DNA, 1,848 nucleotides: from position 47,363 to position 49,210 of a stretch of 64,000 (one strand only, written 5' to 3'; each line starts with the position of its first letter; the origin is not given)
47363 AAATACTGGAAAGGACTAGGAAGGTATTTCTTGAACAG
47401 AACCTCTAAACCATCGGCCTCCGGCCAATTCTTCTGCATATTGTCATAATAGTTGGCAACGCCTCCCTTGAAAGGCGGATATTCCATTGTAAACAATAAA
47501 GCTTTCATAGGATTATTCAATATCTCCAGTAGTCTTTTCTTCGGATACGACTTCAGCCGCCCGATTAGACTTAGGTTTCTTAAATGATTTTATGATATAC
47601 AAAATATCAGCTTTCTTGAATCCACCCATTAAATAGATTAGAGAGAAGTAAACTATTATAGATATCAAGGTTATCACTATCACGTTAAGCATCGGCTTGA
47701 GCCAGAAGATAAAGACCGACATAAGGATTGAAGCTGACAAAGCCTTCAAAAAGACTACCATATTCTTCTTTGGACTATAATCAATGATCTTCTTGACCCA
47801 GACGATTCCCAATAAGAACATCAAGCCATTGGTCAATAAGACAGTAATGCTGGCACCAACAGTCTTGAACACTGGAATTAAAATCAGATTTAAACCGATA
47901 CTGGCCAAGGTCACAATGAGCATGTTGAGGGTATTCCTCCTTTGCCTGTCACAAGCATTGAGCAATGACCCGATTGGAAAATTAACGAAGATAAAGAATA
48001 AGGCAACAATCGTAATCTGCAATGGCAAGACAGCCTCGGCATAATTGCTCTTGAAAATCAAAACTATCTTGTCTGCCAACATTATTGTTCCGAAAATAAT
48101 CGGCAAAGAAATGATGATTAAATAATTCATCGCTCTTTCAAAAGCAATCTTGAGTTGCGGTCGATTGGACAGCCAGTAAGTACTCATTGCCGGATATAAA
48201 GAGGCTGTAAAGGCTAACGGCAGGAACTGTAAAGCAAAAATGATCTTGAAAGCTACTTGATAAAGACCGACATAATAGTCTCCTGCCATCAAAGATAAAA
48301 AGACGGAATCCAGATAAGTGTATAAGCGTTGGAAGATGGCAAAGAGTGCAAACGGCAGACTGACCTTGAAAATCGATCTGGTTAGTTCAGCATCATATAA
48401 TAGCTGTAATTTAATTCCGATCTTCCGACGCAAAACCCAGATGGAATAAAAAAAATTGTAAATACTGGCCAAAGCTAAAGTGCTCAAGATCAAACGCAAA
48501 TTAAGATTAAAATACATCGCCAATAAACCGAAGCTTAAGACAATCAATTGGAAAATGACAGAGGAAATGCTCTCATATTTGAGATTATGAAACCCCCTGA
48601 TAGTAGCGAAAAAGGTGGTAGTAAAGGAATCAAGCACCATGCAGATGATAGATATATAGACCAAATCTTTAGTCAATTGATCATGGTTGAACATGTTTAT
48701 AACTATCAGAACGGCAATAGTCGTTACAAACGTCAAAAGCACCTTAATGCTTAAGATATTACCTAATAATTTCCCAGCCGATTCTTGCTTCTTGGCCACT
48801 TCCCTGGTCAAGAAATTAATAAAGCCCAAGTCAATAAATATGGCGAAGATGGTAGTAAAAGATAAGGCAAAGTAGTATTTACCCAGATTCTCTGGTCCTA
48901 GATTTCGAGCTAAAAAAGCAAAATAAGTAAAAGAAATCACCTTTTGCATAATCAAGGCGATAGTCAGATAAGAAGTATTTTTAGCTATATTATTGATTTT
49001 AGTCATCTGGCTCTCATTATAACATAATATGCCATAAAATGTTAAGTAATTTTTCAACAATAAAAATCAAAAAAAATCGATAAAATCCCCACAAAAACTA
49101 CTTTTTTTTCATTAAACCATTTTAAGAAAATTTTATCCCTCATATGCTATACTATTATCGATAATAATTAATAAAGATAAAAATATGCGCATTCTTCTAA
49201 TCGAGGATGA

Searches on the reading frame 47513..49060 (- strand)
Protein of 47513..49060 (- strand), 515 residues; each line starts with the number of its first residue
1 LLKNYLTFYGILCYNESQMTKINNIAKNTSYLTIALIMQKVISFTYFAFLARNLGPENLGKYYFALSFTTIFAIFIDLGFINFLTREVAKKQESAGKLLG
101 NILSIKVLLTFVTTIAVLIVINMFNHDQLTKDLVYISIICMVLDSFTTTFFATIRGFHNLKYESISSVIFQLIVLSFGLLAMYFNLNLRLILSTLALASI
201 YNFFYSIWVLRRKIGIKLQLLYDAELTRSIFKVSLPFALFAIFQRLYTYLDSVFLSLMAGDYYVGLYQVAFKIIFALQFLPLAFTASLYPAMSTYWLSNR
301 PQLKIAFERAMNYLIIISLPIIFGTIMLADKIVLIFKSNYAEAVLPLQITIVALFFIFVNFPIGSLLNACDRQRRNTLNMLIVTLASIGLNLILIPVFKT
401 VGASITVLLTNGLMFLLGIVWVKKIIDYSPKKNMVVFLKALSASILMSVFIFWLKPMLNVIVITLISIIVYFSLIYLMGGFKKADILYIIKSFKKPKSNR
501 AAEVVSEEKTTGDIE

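Call 74: search_protein_families(library=pfam, proteins=[window:47513-49060:-], max_evalue=0.001)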
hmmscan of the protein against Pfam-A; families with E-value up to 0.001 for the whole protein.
window:47513-49060:- (515 aa): 2 families
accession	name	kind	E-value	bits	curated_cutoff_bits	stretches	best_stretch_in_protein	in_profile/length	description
PF01943.22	Polysacc_synt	-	2.8e-36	125.8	28.2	1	26-296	2-274/274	Polysaccharide biosynthesis protein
PF13440.11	Polysacc_synt_3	-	2.4e-16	60.3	23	1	50-343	2-291/293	Polysaccharide biosynthesis protein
